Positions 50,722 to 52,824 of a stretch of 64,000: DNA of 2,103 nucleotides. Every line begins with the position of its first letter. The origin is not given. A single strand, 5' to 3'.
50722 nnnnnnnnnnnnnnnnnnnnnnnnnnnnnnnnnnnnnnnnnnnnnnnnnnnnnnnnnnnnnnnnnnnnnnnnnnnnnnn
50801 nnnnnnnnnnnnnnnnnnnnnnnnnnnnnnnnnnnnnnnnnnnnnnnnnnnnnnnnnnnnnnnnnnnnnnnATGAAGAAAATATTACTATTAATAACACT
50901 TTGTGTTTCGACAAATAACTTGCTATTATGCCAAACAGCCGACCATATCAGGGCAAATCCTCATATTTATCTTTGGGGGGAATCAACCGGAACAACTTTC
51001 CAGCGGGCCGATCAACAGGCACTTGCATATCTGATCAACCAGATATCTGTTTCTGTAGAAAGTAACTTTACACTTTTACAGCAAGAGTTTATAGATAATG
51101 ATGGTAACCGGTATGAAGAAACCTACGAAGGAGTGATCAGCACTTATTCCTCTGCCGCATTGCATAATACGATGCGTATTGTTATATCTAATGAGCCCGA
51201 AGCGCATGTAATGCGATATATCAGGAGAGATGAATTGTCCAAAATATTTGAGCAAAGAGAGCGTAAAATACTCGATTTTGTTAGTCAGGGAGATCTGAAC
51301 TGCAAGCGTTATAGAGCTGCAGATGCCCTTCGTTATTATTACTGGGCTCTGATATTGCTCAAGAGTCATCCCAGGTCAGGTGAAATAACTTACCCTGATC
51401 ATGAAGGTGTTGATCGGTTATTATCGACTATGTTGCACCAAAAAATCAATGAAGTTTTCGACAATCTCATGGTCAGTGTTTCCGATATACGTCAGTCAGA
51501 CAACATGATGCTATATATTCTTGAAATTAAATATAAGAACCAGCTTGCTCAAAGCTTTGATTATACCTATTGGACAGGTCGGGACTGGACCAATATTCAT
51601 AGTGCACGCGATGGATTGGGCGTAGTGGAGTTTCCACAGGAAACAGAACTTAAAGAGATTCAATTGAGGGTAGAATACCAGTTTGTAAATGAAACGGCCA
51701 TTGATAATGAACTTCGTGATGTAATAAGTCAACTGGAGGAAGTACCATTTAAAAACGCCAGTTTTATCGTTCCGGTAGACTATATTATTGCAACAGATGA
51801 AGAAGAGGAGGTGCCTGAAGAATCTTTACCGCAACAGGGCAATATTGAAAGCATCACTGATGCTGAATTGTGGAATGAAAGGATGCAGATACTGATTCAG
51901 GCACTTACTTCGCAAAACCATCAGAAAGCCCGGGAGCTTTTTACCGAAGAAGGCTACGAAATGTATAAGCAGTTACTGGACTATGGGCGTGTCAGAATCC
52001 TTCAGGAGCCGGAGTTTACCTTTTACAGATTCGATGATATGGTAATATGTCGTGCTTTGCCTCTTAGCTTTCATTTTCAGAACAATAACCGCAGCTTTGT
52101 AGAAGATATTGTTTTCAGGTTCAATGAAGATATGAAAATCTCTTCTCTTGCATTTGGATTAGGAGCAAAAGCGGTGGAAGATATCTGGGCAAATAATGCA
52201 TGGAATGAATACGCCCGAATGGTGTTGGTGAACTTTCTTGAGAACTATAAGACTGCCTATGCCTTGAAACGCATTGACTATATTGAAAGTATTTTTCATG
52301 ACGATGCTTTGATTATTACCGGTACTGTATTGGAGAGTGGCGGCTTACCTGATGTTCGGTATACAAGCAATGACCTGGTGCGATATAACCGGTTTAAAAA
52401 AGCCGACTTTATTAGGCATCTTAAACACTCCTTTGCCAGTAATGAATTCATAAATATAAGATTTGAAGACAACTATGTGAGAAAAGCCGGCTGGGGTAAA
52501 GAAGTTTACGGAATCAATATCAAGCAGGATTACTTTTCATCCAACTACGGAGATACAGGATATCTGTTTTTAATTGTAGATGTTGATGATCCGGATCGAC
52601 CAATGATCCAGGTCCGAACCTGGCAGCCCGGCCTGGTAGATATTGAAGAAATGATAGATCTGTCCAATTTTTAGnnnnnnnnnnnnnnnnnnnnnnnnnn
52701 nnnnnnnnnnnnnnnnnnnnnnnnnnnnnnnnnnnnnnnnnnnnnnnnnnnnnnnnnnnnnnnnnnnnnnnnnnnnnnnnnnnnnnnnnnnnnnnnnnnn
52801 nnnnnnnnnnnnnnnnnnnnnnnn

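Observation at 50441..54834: AT-richer two-gene module: unknown 600-aa secreted protein plus a PEGA-repeat / FGE-domain protein behind a 431-bp AT-rich upstream region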

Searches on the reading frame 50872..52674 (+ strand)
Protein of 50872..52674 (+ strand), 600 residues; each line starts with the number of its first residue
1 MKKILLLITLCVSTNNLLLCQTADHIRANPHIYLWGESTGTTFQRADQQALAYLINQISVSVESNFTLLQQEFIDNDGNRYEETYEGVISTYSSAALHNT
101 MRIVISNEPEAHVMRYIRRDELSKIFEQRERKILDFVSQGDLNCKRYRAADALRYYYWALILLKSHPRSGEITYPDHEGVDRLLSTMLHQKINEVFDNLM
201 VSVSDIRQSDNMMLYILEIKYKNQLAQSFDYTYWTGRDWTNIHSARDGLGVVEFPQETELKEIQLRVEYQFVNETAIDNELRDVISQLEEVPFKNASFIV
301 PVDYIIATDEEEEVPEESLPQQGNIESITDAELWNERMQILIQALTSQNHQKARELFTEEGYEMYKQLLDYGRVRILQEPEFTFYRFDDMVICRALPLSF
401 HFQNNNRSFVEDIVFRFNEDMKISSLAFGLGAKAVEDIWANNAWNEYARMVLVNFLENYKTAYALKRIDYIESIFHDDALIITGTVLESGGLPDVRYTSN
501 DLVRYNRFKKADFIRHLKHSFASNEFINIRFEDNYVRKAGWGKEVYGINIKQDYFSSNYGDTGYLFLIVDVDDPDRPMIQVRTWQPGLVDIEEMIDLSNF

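Call 3: search_protein_families(library=pfam, proteins=[window:50872-52674:+], max_evalue=0.01)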
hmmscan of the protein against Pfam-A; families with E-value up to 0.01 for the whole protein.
window:50872-52674:+ (600 aa): 0 families

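Call 4: search_protein_families(library=ncbifam, proteins=[window:50872-52674:+], max_evalue=0.01)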
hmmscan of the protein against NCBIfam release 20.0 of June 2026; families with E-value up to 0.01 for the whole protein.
window:50872-52674:+ (600 aa): 0 families

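Call 5: search_protein_families(library=padloc, proteins=[window:50872-52674:+], max_evalue=0.01)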
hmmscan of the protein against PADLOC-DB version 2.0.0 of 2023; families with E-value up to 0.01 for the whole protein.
window:50872-52674:+ (600 aa): 0 families

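Call 6: find_homologous_proteins(query=window:50872-52674:+)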
Query window:50872-52674:+ (600 aa): 2377 proteins with E <= 0.001 among 8000 candidates; the best 120 are listed.
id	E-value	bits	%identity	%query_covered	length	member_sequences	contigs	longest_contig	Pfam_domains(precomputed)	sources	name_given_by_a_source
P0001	0.0e+0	1364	100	100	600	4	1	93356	-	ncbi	-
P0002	4.0e-219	747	56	100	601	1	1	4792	-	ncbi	-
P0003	2.6e-216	738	56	99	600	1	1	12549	-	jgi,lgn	-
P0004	1.9e-214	732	56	97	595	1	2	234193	-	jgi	jgi:hypothetical protein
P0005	9.6e-211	719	53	100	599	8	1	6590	-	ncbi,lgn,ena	-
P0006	3.0e-209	715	56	98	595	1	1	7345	-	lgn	-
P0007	2.5e-206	705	54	99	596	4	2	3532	-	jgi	-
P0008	7.9e-206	703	55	97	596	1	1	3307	-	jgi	-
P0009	5.0e-205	701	54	97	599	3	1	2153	-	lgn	-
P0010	1.0e-204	699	54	97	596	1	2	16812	-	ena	-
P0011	1.2e-204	699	54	100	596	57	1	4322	-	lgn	-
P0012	3.6e-203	694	54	98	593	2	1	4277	-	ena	-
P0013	6.8e-203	694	54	95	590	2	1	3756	PF02169.22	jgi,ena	-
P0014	1.1e-202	693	54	97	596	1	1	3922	-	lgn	-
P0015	5.0e-202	691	52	97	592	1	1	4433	-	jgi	jgi:hypothetical protein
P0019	4.3e-200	684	53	95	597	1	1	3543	PF02169.22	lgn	-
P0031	2.4e-195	669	51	98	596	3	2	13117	PF02169.22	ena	-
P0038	1.5e-190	653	51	97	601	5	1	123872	PF02169.22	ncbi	-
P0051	2.6e-176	606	46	98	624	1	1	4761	PF02169.22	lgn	-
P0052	3.7e-176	605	46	97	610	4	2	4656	PF02169.22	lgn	-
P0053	8.1e-175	601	46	97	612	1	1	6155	PF02169.22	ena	-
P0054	1.3e-174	600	46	97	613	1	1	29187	PF02169.22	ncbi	-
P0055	1.5e-174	600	46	97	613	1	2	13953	PF02169.22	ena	-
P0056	3.5e-174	599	46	97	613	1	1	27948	PF02169.22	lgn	-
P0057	4.4e-174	598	46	97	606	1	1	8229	PF02169.22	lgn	-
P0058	4.6e-174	598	46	97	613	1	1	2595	PF02169.22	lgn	-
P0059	9.1e-174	597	46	97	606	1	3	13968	PF02169.22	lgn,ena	-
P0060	9.4e-174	597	46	97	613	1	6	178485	PF02169.22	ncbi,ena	-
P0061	1.3e-173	597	46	97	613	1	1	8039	PF02169.22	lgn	-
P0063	1.9e-173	596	47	97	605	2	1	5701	PF02169.22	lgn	-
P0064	2.0e-173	596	46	97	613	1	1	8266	PF02169.22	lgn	-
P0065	2.0e-173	596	46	97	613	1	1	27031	PF02169.22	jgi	-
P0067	2.9e-173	596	47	95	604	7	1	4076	PF02169.22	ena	-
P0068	3.2e-173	596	46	97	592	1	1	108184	PF02169.22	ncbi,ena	-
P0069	6.5e-173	595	45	97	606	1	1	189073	PF02169.22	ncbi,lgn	-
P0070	2.5e-172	593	46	95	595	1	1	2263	PF02169.22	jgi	jgi:hypothetical protein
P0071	3.3e-172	592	47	95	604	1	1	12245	PF02169.22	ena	-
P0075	1.6e-171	590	45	100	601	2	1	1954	PF02169.22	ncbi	-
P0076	1.7e-171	590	46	95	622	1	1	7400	PF02169.22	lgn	-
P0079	2.3e-171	589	45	98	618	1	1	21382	PF02169.22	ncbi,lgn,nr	ncbi:MAG: LPP20 family lipoprotein [Paludibacter sp.]|nr:LPP20 family lipoprotein [Paludibacter sp.]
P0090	4.8e-170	585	46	97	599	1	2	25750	PF02169.22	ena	-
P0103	4.2e-169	582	45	100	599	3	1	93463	PF02169.22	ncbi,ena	-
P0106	7.2e-169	581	47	97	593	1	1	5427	PF02169.22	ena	-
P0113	2.3e-168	580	47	97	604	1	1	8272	PF02169.22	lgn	-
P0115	2.7e-168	579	44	97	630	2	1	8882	PF02169.22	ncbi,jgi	jgi:hypothetical protein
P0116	2.8e-168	579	45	97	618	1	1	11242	PF02169.22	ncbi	-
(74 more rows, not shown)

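Call 7: search_solved_structures(query=window:50872-52674:+, max_evalue=1)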
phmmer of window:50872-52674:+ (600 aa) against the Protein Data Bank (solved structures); distinct sequences matched with E-value up to 1: 1.
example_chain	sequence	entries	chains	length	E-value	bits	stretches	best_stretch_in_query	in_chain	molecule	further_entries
7u8o_M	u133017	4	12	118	0.66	11.7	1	121-208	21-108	V-type proton ATPase subunit G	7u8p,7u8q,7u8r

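Call 9: list_cluster_members(proteins=[window:50872-52674:+, window:52693-54834:+])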
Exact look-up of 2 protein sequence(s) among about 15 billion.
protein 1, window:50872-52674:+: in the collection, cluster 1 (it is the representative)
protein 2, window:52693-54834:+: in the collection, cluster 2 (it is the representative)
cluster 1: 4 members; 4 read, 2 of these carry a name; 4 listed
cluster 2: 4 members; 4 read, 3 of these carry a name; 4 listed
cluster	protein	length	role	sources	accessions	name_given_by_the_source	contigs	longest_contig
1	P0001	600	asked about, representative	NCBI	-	-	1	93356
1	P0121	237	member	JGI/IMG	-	hypothetical protein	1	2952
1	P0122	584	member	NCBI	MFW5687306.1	MAG: hypothetical protein ACOCXV_00100 [Bacteroidota bacterium]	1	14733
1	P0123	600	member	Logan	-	-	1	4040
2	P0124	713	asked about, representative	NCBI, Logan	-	-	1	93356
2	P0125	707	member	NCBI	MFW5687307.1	MAG: PEGA domain-containing protein [Bacteroidota bacterium]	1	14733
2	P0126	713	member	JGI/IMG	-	formylglycine-generating enzyme required for sulfatase activity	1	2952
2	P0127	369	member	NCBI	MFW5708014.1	MAG: SUMF1/EgtB/PvdO family nonheme iron enzyme, partial [Bacteroidota bacterium]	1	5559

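Call 11: find_related_loci(query=A1, collection=genome_contigs, flank=10000)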
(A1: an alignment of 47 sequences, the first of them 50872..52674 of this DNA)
Query A1 (600 aa) in genome_contigs; peptide patterns used: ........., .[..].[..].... (x = any residue, [..] = any of these).
600 stretches matched a pattern (row limit reached: there are more); 557 encode a relative of the query (tblastn E <= 1e-3); the best 80 are kept; 80 distinct loci.
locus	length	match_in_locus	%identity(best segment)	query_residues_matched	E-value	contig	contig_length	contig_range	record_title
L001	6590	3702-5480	53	4-600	0e+0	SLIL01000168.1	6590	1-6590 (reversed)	MAG: Bacteroidales bacterium isolate CSSed165cm_199 CSSed16-5cm-54551, whole genome shotgun sequence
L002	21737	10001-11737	54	1-586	0e+0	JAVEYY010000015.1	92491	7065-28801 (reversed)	MAG: Tenuifilaceae bacterium isolate BF4_52 NODE_637_length_92491_cov_30.595178_Biofilm4, whole genome shotgun sequence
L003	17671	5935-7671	53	1-586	0e+0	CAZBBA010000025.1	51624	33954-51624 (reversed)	MAG TPA_asm: uncultured Rikenellaceae bacterium isolate binchicken_co168_294 genome assembly, contig: NODE_1070_length_5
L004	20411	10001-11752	52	1-586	0e+0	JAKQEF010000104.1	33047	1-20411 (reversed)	MAG: Bacteroidota bacterium isolate USDE_maxbin.088_sub k141_1923863, whole genome shotgun sequence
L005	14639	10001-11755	52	1-586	0e+0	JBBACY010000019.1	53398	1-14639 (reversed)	MAG: Bacteroidales bacterium isolate SO_2017_LW2_102 scaffold_1388_c1_LW138R_2017, whole genome shotgun sequence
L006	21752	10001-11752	52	1-586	0e+0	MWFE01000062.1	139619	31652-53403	MAG: Bacteroidetes bacterium ADurb.Bin008 BWX49_contig000062, whole genome shotgun sequence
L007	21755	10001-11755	51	1-586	0e+0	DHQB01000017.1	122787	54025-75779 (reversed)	MAG TPA_asm: Bacteroidales bacterium UBA5349 UBA5349_contig_1566, whole genome shotgun sequence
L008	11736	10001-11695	50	19-586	0e+0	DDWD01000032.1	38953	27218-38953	MAG TPA_asm: Bacteroidales bacterium UBA2295 UBA2295_contig_20446, whole genome shotgun sequence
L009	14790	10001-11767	46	3-586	0e+0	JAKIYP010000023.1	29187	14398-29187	MAG: Bacteroidetes bacterium isolate UR.bin82 UR_contig_3622, whole genome shotgun sequence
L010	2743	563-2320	48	3-586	0e+0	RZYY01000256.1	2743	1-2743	MAG: Sphingobacteriia bacterium isolate INTA.AUR.034 contig-100_22063, whole genome shotgun sequence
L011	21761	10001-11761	47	1-586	0e+0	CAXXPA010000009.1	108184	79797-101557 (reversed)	MAG: Bacteroidales bacterium isolate 7230157a-bac2-44d2-b64d-f02b708be741 genome assembly, contig: contig_9, whole genom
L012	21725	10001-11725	47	3-586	2e-180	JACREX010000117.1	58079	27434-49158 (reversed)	MAG: Bacteroidia bacterium isolate NC_groundwater_1710_Pr3_B-0.1um_39_22 SR-2_scaffold_141_1509688, whole genome shotgun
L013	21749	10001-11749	46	4-586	4e-179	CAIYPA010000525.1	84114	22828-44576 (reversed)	MAG: uncultured Bacteroidia bacterium isolate AM-2014_bin-3952 genome assembly, contig: bin-3952:525/584, whole genome s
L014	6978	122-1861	45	18-600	2e-179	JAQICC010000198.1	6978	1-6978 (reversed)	MAG: Salinivirgaceae bacterium isolate GH45 k119_267540, whole genome shotgun sequence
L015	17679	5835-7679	43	2-586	1e-177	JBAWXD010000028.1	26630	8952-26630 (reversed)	MAG: Paludibacter sp. isolate ELA054 MAG054_28, whole genome shotgun sequence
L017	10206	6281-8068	46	1-600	3e-177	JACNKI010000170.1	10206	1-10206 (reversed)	MAG: Bacteroidetes bacterium isolate NIOZ-UU56 NIOZ-UU_NODE_8254_length_10206_cov_29.2622, whole genome shotgun sequence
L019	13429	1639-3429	44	1-600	6e-176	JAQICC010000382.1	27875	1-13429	MAG: Salinivirgaceae bacterium isolate GH45 k119_128214, whole genome shotgun sequence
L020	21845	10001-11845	42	2-586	6e-176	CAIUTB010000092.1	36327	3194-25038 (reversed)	MAG: uncultured Bacteroidales bacterium isolate AM-2014_bin-1918 genome assembly, contig: bin-1918:092/170, whole genome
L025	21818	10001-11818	45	1-600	4e-172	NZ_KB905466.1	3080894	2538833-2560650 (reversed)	Bacteroides salyersiae WAL 10018 = DSM 18765 = JCM 12988 strain DSM 18765 acAqE-supercont1.1, whole genome shotgun seque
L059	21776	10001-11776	42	1-587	4e-153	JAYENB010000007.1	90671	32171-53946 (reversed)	MAG: Bacteroidota bacterium isolate MAG066 MAG066_7, whole genome shotgun sequence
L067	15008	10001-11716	42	23-586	4e-151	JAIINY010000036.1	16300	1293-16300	MAG: Prevotella sp. isolate Map_149_015 contig_100_486, whole genome shotgun sequence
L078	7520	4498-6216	43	17-586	2e-147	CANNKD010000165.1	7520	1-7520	MAG: Bacteroidetes bacterium isolate ZH-Oct18-42 genome assembly, contig: ZH-Oct18-C11193, whole genome shotgun sequence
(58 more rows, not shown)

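Call 18: predict_structure(alignment_id=A1)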
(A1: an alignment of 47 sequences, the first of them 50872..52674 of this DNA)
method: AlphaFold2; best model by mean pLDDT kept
length: 600 residues; sequences in the alignment: 47
mean_pLDDT: 76.8   pTM: 0.54
mean pLDDT of the five models: 76.8, 76.1, 75.8, 73.2, 70.4
residues with pLDDT >= 90: 79; 70-90: 393; 50-70: 68; < 50: 60
segments of 3 or more residues with pLDDT < 50: 63-89, 305-323, 490-499
pLDDT, mean of each block of 10 residues (from residue 1): 86 74 80 85 80 72 44 37 38 57 83 85 78 87 86 89 79 85 87 91 82 85 86 85 78 79 85 59 70 81 50 34 63 88 87 90 90 81 83 85 72 90 91 78 80 90 90 90 71 43 80 88 78 75 79 72 85 81 75 54
secondary structure, 60 per line:
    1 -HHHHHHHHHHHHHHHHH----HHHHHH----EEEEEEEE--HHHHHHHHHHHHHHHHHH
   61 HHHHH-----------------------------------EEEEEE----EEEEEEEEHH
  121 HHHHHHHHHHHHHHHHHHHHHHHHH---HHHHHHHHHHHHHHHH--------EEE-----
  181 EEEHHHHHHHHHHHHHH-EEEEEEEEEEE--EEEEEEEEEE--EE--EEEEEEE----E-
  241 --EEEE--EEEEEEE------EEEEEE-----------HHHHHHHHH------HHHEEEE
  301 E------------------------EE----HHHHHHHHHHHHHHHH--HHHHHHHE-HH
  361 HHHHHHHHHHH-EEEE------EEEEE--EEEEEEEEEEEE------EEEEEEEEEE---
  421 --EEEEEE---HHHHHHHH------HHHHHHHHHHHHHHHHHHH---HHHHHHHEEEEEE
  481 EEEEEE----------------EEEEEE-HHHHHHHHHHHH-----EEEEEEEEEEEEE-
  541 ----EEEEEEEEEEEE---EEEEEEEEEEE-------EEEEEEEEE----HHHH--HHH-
elements in order: H2-18 H23-28 E33-40 H43-65 E101-106 E111-118 H119-145 H149-164 E173-175 E181-183 H184-197 E199-209 E212-221 E228-234 E243-246 E249-255 E262-267 H279-287 E297-301 H332-347 H350-356 H359-371 E373-376 E383-387 E390-401 E408-417 E423-428 H432-439 H446-464 H468-474 E475-486 E503-508 H510-521 E527-539 E545-556 E560-570 E578-586 H591-594

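Call 20: search_protein_families(library=pfam, proteins=[L020:4645-7323:+, L020:7518-8102:+, L020:8165-9154:+, L020:9173-9946:+, L019:5800-7449:+, L067:9165-9863:+, L067:5951-9067:+, L067:2777-3874:+, L020:17003-19009:+, L020:19238-20947:+], max_evalue=0.01)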
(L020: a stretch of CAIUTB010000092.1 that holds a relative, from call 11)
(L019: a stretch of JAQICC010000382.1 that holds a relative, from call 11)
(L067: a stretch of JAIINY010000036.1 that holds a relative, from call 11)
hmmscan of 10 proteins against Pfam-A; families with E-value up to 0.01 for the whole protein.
L020:4645-7323:+ (892 aa): 0 families

L020:7518-8102:+ (194 aa): 0 families

L020:8165-9154:+ (329 aa): 0 families

L020:9173-9946:+ (257 aa): 2 families
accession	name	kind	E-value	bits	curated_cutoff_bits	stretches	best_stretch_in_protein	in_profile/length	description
PF13620.12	CarboxypepD_reg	-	9.8e-06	26.3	32.3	1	48-105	8-70/82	Carboxypeptidase regulatory-like domain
PF17802.7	SpaA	-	0.0072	16.9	23.1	0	41-89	2-57/91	Prealbumin-like fold domain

L019:5800-7449:+ (549 aa): 3 families
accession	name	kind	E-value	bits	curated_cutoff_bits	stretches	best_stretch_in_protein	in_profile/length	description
PF09603.15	Fib_succ_major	-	1.2e-36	127.2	33.9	1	365-548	1-187/187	Fibrobacter succinogenes major domain (Fib_succ_major)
PF00041.27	fn3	-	5.3e-05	23.8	25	0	270-337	25-75/84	Fibronectin type III domain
PF16974.11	NAR2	-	0.00024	21.1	26.6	0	207-247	87-129/142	High-affinity nitrate transporter accessory, Ig-like domain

L067:9165-9863:+ (232 aa): 0 families

L067:5951-9067:+ (1038 aa): 4 families
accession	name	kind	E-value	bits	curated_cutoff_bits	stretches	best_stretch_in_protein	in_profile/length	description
PF13290.12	CHB_HEX_C_1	-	1.4e-34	118.3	22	2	466-523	9-66/67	Chitobiase/beta-hexosaminidase C-terminal domain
PF13287.12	Fn3_assoc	-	9.7e-31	106.1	23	2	547-605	1-57/59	Fn3 associated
PF13306.12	LRR_5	-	2.4e-05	24.7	27.7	1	674-720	23-70/127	BspA type Leucine rich repeat region (6 copies)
PF03174.19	CHB_HEX_C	-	0.00024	21.4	23.6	1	466-514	23-69/76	Chitobiase/beta-hexosaminidase C-terminal domain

L067:2777-3874:+ (365 aa): 0 families

L020:17003-19009:+ (668 aa): 11 families
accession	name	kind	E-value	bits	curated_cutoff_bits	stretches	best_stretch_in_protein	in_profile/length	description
PF09603.15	Fib_succ_major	-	1.8e-41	142.9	33.9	1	65-249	1-187/187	Fibrobacter succinogenes major domain (Fib_succ_major)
PF25021.1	TEN_NHL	-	6.4e-35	121.2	27.1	5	417-461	136-178/357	Teneurin NHL domain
PF01436.27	NHL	-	5.2e-33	111.9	20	4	530-552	1-23/28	NHL repeat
PF08450.18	SGL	-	7e-13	49.2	26.3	0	243-348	124-217/246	SMP-30/Gluconolactonase/LRE-like region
PF06739.17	SBBP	-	1.8e-10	41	20.5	0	424-438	14-28/38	Beta-propeller repeat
PF05345.18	He_PIG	-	5.1e-10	40.1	24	1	611-667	36-95/96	Putative Ig domain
PF24684.1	Vgb_lyase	-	4.8e-09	35.9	50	1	420-509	94-171/290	Virginiamycin B lyase family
PF02393.21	US22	-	2.2e-06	28.2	35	0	365-392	76-102/124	US22 like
PF06977.17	SdiA-regulated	-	3.8e-06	26.7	21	0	524-552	216-244/249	SdiA-regulated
PF20067.5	SSL_N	-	4.7e-05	23.6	18.9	0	532-548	22-38/46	Strictosidine synthase-like, N-terminal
PF22701.2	Mala_s_1-like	-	0.00039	20.7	27.5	0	428-505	93-168/195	Mal s 1 allergenic protein-like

L020:19238-20947:+ (569 aa): 0 families

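Call 21: fold_search(model_id=the predicted structure, library=pdb)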
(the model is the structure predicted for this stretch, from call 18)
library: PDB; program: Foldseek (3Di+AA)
matches with E <= 10: 1559; with E <= 0.001: 26
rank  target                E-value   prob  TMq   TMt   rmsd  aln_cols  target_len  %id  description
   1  7c5y_B                3.7e-05  0.94  0.14  0.17  35.2       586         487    9  Crystal structure of the iota-carbonic anhydrase from eukaryotic microalga complexed with iodide (released 2021-04-28)
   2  7c5x_B                6.4e-05  0.80  0.12  0.14  35.0       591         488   10  Crystal structure of the iota-carbonic anhydrase from eukaryotic microalga complexed with bicarbonate (released 2021-04-28)
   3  7c5x_A                8.7e-05  0.85  0.13  0.15  36.5       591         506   10  Crystal structure of the iota-carbonic anhydrase from eukaryotic microalga complexed with bicarbonate (released 2021-04-28)
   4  3b8l_B                3.8e-04  1.00  0.19  0.67   4.8       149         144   11  CRYSTAL STRUCTURE OF A PUTATIVE AROMATIC RING HYDROXYLASE (SARO_3538) FROM NOVOSPHINGOBIUM AROMATICIVORANS DSM AT 1.75 (released 2007-11-27)
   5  8k0a_B                4.0e-04  1.00  0.19  0.60   6.9       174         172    8  CryoEM structure of 3-phenylpropionate/cinnamic acid dioxygenase HcaE-HcaF complex (released 2024-07-10)
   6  7qd1_C                4.4e-04  1.00  0.17  0.31   3.7       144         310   10  Structure of the orange carotenoid protein from Planktothrix agardhii binding echinenone in the P21 space group (released 2022-07-06)
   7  2b1x_B                4.4e-04  1.00  0.19  0.61   6.3       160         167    8  Crystal structure of naphthalene 1,2-dioxygenase from Rhodococcus sp. (released 2005-10-04)
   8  3eby                  4.9e-04  1.00  0.19  0.64   4.8       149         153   12  Crystal structure of the beta subunit of a putative aromatic-ring-hydroxylating dioxygenase (YP_001165631.1) from NOVOSP (released 2008-09-09)
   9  2hmj_B                5.1e-04  1.00  0.19  0.53   8.0       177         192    8  Crystal Structure of the Naphthalene 1,2-Dioxygenase Phe-352-Val Mutant. (released 2006-10-10)
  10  7o21_A                5.4e-04  1.00  0.18  0.37   4.3       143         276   15  Structure of Bdellovibrio bacteriovorus Bd1075 (released 2021-04-21)
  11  5bka_F                6.0e-04  1.00  0.18  0.69   3.9       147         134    8  2.1 Angstrom structure of ActVI-ORFA from Streptomyces Coelicolor (released 2020-06-03)
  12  8h2t_A                6.0e-04  1.00  0.18  0.58   5.9       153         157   15  Cryo-EM structure of IadD/E dioxygenase bound with IAA (released 2023-06-14)
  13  5fw5_B                7.0e-04  1.00  0.18  0.73   3.9       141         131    9  Crystal structure of human G3BP1 in complex with Semliki Forest Virus nsP3-25 comprising two FGDF motives (released 2016-07-20)
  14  7qd1_A                7.0e-04  1.00  0.17  0.31   4.2       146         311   12  Structure of the orange carotenoid protein from Planktothrix agardhii binding echinenone in the P21 space group (released 2022-07-06)
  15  3b8l_A                7.0e-04  1.00  0.19  0.66   4.8       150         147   11  CRYSTAL STRUCTURE OF A PUTATIVE AROMATIC RING HYDROXYLASE (SARO_3538) FROM NOVOSPHINGOBIUM AROMATICIVORANS DSM AT 1.75 (released 2007-11-27)
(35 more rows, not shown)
